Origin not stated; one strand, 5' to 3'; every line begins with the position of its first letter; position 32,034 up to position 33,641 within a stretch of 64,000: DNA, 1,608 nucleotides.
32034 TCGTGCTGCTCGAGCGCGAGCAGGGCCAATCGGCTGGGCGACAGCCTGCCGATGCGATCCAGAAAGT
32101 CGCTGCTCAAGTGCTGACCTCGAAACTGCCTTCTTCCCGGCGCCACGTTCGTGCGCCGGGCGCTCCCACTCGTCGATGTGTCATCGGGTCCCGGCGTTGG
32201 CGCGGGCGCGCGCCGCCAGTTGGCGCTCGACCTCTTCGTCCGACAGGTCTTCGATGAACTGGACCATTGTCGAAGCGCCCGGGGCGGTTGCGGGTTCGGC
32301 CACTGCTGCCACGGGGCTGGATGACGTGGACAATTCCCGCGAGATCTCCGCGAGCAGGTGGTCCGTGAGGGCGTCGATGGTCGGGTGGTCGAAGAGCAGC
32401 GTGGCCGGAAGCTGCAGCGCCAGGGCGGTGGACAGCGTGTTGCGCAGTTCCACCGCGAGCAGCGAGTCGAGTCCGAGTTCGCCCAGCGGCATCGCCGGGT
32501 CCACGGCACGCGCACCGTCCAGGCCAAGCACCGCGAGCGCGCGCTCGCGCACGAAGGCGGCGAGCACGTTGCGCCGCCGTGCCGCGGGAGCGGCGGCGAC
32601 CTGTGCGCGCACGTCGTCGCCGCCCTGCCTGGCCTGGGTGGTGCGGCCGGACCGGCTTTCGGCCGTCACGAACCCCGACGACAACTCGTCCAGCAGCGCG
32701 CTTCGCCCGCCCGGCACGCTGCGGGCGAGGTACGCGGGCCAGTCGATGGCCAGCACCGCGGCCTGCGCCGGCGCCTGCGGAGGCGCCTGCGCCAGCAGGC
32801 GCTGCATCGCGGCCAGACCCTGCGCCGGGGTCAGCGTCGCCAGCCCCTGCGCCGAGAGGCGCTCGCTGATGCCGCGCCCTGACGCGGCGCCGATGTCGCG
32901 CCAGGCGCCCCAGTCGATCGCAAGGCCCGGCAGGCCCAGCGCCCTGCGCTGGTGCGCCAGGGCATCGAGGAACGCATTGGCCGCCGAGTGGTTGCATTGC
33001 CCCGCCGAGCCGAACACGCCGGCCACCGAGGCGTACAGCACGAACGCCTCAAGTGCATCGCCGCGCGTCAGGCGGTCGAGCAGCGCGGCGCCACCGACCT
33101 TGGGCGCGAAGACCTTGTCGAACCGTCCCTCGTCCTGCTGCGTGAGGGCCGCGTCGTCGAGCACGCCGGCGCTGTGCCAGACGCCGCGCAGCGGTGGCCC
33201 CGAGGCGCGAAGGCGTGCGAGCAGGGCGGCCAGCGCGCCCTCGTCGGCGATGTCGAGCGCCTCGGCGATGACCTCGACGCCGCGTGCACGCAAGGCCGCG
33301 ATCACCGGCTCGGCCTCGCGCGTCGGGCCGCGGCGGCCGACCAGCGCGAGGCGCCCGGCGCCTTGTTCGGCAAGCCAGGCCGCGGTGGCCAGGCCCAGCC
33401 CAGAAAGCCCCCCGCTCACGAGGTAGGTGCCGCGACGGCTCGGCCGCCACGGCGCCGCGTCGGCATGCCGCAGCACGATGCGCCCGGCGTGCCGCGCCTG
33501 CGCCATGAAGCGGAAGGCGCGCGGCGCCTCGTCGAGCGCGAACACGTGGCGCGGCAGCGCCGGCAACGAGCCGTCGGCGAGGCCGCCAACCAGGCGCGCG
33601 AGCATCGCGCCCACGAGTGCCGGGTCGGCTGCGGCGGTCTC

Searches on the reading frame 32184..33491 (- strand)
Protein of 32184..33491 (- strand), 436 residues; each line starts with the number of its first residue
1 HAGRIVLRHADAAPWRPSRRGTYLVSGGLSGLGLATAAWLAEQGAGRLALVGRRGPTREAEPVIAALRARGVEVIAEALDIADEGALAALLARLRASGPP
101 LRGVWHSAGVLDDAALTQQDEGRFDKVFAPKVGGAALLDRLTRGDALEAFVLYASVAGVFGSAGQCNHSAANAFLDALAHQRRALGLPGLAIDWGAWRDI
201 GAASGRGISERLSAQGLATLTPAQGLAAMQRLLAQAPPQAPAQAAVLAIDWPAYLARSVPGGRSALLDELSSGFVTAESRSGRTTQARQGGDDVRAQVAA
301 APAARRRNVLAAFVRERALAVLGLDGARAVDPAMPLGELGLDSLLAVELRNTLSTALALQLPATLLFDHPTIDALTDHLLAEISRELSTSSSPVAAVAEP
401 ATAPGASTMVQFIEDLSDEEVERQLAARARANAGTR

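Call 39: find_homologous_proteins(query=window:32184-33491:-, max_evalue=1e-30)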
Query window:32184-33491:- (436 aa): 612 proteins with E <= 1e-30 among 8000 candidates; the best 120 are listed.
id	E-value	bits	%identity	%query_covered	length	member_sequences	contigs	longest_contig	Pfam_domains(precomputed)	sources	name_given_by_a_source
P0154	7.8e-139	481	59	98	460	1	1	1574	PF08659.17,PF00550.32,PF13561.13,PF00106.32,PF13602.13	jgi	jgi:NAD(P)-dependent dehydrogenase (short-subunit alcohol dehydrogenase family)/acyl carrier protein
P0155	2.7e-138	479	62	99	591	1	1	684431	PF08659.17,PF00107.33,PF00550.32,PF13561.13,PF00106.32,PF13602.13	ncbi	-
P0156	2.0e-136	473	58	98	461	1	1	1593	PF08659.17,PF00550.32,PF13561.13,PF00106.32,PF13602.13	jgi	jgi:NAD(P)-dependent dehydrogenase (short-subunit alcohol dehydrogenase family)/acyl carrier protein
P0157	6.7e-136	472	60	98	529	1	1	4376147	PF08659.17,PF00550.32,PF13561.13,PF00106.32,PF13602.13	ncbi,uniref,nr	ncbi:SDR family NAD(P)-dependent oxidoreductase [Piscinibacter aquaticus]|uniref:SDR family NAD(P)-d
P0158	1.1e-135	471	59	98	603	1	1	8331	PF08659.17,PF00107.33,PF00550.32,PF13561.13,PF00106.32,PF13602.13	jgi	jgi:NAD(P)-dependent dehydrogenase (short-subunit alcohol dehydrogenase family)/acyl carrier protein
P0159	5.2e-134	465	60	99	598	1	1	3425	PF08659.17,PF00107.33,PF00550.32,PF13561.13,PF00106.32,PF13602.13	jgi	jgi:NADPH:quinone reductase-like Zn-dependent oxidoreductase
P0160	1.1e-130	454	58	99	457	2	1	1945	PF08659.17,PF00550.32,PF13561.13,PF00106.32,PF13602.13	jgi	jgi:short-subunit dehydrogenase/acyl carrier protein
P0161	6.2e-130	452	57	98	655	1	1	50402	PF08659.17,PF00107.33,PF00550.32,PF13561.13,PF00106.32,PF13602.13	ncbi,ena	-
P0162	6.4e-129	449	54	99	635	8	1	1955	PF08659.17,PF00107.33,PF00550.32,PF13561.13,PF00106.32,PF13602.13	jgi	jgi:NADPH:quinone reductase-like Zn-dependent oxidoreductase/acyl carrier protein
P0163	9.4e-129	448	56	98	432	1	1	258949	PF08659.17,PF00550.32,PF13561.13,PF00106.32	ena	-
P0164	4.3e-128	446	56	99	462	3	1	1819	PF08659.17,PF00550.32,PF13561.13,PF00106.32,PF13602.13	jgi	-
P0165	7.9e-128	445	56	98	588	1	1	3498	PF08659.17,PF00107.33,PF00550.32,PF13561.13,PF00106.32,PF13602.13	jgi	jgi:NADP-dependent 3-hydroxy acid dehydrogenase YdfG/acyl carrier protein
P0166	1.2e-127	444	58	100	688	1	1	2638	PF08659.17,PF00107.33,PF00550.32,PF13561.13,PF00106.32,PF13602.13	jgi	jgi:NADPH:quinone reductase-like Zn-dependent oxidoreductase/short-subunit dehydrogenase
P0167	8.4e-127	442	57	99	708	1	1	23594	PF08659.17,PF00107.33,PF00550.32,PF13561.13,PF00106.32,PF13602.13,PF08240.18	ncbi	ncbi:MAG: type I polyketide synthase, partial [Burkholderiaceae bacterium]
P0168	2.4e-126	440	55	99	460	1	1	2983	PF08659.17,PF00550.32,PF13561.13,PF00106.32,PF13602.13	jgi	jgi:NAD(P)-dependent dehydrogenase (short-subunit alcohol dehydrogenase family)/acyl carrier protein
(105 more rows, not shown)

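Call 42: search_solved_structures(query=window:32184-33491:-, max_evalue=1e-10, show_alignments=2)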
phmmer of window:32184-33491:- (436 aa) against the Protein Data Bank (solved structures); distinct sequences matched with E-value up to 1e-10: 55.
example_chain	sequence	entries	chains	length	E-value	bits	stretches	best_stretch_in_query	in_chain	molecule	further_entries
7s6c_A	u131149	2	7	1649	8.3e-54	186.3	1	14-394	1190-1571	6-deoxyerythronolide-B synthase EryA2, modules 3 and 4, Lsd14 Polyketide synthase fusion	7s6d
7m7j_B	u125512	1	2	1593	1.9e-49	171.9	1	13-427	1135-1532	EryAI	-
7m7i_B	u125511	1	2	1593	3.3e-49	171.1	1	13-427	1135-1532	EryAI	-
7m7e_B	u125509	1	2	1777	5.1e-49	170.5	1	13-386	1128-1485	6-deoxyerythronolide-B synthase EryA2, modules 3 and 4,EryAI,6-deoxyerythronolide-B syntha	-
7m7f_B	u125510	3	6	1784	7.3e-49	170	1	13-386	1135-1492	EryAI,6-deoxyerythronolide-B synthase EryA3, modules 5 and 6 chimera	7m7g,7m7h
8tjn_B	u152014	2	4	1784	2.7e-48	168.1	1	13-386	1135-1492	EryAI,6-deoxyerythronolide-B synthase EryA3, modules 5 and 6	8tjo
9pat_A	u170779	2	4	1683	4.4e-43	150.9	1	9-401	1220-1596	6-deoxyerythronolide-B synthase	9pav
9pc6_A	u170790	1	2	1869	7.3e-43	150.2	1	9-383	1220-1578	6-deoxyerythronolide-B synthase,RifR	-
9pat_C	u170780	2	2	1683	1.6e-42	149.1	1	9-401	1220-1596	6-deoxyerythronolide-B synthase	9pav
9d2z_A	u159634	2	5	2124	6.1e-42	147.2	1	18-394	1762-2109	Mycocerosic acid synthase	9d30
9d2y_A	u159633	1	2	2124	6.1e-42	147.2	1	18-394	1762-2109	Multifunctional mycocerosic acid synthase membrane-associated MAS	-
3mjv_A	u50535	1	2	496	5e-41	144.2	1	14-269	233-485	AmphB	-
4l4x_A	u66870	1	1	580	4e-40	141.2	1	11-301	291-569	AmphI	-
3mjc_A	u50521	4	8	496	4.6e-40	141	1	14-269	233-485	AmphB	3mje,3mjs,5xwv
4dif_A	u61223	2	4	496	4.9e-40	140.9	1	14-269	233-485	AmphB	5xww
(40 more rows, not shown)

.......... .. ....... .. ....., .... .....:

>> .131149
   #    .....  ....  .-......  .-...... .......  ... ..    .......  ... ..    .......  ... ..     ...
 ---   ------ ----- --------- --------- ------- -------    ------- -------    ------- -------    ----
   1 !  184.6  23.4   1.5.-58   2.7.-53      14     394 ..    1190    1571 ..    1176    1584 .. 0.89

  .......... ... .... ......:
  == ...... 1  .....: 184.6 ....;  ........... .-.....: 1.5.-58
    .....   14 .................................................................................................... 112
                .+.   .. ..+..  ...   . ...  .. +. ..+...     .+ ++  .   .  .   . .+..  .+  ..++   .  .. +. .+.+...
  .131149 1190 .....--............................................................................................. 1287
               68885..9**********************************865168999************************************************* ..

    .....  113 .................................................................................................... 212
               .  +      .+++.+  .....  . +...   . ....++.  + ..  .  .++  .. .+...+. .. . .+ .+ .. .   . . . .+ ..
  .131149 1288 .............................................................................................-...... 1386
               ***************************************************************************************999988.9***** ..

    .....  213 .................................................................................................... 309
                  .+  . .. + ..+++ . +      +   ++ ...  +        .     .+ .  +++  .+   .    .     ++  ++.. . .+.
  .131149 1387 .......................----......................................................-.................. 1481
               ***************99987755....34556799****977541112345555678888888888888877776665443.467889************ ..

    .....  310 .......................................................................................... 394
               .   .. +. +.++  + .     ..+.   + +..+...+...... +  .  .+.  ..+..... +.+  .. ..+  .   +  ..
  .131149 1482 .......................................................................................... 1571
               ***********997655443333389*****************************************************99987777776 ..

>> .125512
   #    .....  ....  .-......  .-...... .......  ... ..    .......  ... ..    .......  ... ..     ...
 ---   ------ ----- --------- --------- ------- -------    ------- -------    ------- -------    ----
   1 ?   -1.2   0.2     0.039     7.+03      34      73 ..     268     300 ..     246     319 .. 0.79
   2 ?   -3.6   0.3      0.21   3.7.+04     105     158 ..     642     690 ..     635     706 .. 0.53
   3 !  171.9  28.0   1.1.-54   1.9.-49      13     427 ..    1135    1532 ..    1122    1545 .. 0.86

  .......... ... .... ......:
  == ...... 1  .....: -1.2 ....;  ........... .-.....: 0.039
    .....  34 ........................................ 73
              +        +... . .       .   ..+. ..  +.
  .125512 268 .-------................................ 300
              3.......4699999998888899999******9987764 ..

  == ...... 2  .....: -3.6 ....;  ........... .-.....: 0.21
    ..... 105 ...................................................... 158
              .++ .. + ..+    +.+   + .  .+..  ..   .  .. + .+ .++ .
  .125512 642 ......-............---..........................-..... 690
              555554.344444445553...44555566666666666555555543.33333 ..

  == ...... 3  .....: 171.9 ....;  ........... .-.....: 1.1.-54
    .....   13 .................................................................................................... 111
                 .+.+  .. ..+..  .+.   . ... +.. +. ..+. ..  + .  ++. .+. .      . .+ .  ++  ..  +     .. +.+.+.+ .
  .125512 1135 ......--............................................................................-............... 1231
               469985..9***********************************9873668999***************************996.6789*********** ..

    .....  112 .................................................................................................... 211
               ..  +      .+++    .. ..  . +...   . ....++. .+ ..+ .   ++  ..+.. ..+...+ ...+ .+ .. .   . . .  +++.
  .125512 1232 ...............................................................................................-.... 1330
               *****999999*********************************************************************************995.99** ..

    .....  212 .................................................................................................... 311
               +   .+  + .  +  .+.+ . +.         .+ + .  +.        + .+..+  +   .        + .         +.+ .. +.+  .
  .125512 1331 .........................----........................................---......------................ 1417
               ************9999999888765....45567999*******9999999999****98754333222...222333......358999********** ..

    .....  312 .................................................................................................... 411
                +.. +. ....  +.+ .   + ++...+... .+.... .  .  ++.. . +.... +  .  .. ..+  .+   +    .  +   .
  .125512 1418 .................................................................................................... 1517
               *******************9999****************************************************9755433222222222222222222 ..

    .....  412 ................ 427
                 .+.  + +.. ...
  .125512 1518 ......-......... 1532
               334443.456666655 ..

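Call 43: find_encoding_contigs(protein=P0157, flank=10000, max_places=2)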
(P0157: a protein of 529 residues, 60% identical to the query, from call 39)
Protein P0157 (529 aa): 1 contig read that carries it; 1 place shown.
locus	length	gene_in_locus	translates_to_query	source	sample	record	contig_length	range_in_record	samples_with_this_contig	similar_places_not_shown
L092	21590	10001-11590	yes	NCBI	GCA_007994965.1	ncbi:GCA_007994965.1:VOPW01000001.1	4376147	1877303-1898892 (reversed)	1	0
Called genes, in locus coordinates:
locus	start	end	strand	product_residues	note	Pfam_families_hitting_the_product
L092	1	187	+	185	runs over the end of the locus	PF00109:ketoacyl-synt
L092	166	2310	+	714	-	PF00109:ketoacyl-synt, PF16197:KAsynt_C_assoc, PF22336:RhiE-like_linker, PF22621:CurL-like_PKS_C, PF00698:Acyl_transf_1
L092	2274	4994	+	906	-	PF13489:Methyltransf_23, PF08241:Methyltransf_11, PF08242:Methyltransf_12, PF13649:Methyltransf_25, PF13847:Methyltransf_31, PF00550:PP-binding, PF00109:ketoacyl-synt, PF02801:Ketoacyl-synt_C (weak)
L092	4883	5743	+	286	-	PF02801:Ketoacyl-synt_C, PF16197:KAsynt_C_assoc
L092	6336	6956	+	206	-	PF21089:PKS_DH_N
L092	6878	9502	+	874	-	PF14765:PS-DH, PF18558:HTH_51, PF08242:Methyltransf_12 (weak)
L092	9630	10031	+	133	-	PF00107:ADH_zinc_N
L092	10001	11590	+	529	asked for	PF13602:ADH_zinc_N_2, PF00106:adh_short, PF08659:KR, PF13561:adh_short_C2 (weak), PF00550:PP-binding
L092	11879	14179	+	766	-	PF00109:ketoacyl-synt, PF00108:Thiolase_N (weak), PF02801:Ketoacyl-synt_C, PF16197:KAsynt_C_assoc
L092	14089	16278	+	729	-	PF21089:PKS_DH_N, PF14765:PS-DH, PF18558:HTH_51, PF13489:Methyltransf_23, PF08241:Methyltransf_11, PF08242:Methyltransf_12, PF13649:Methyltransf_25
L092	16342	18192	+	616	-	PF22953:SpnB_Rossmann, PF01370:Epimerase (faint), PF00106:adh_short, PF08659:KR, PF13561:adh_short_C2, PF00550:PP-binding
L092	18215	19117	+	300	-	PF00892:EamA (faint)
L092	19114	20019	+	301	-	PF00892:EamA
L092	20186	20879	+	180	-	PF00109:ketoacyl-synt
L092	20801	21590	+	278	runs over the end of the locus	PF00109:ketoacyl-synt, PF02801:Ketoacyl-synt_C, PF16197:KAsynt_C_assoc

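Call 44: find_encoding_contigs(protein=P0155, flank=10000, max_places=2)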
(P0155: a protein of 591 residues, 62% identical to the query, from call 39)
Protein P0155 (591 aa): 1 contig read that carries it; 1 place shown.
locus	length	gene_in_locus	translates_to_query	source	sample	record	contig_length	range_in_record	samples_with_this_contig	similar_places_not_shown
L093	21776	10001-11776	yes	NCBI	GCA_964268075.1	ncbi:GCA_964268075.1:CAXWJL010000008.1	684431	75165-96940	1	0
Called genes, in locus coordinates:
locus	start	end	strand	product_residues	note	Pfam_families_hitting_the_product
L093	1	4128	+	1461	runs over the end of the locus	PF00109:ketoacyl-synt, PF02801:Ketoacyl-synt_C, PF16197:KAsynt_C_assoc, PF22336:RhiE-like_linker, PF22621:CurL-like_PKS_C, PF00698:Acyl_transf_1, PF13489:Methyltransf_23, PF08241:Methyltransf_11, +5 more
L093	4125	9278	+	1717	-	PF00109:ketoacyl-synt, PF02801:Ketoacyl-synt_C, PF16197:KAsynt_C_assoc, PF22621:CurL-like_PKS_C, PF00698:Acyl_transf_1, PF21089:PKS_DH_N, PF14765:PS-DH, PF18558:HTH_51, +7 more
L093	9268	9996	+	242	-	PF22953:SpnB_Rossmann, PF08240:ADH_N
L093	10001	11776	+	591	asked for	PF00107:ADH_zinc_N, PF13602:ADH_zinc_N_2, PF00106:adh_short, PF08659:KR, PF13561:adh_short_C2 (weak), PF00550:PP-binding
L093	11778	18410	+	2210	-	PF00109:ketoacyl-synt, PF02801:Ketoacyl-synt_C, PF16197:KAsynt_C_assoc, PF22336:RhiE-like_linker, PF22621:CurL-like_PKS_C, PF00698:Acyl_transf_1, PF21089:PKS_DH_N, PF14765:PS-DH, +10 more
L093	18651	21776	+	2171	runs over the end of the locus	PF00109:ketoacyl-synt, PF02801:Ketoacyl-synt_C, PF16197:KAsynt_C_assoc, PF22336:RhiE-like_linker, PF22621:CurL-like_PKS_C, PF00698:Acyl_transf_1, PF21089:PKS_DH_N, PF14765:PS-DH, +8 more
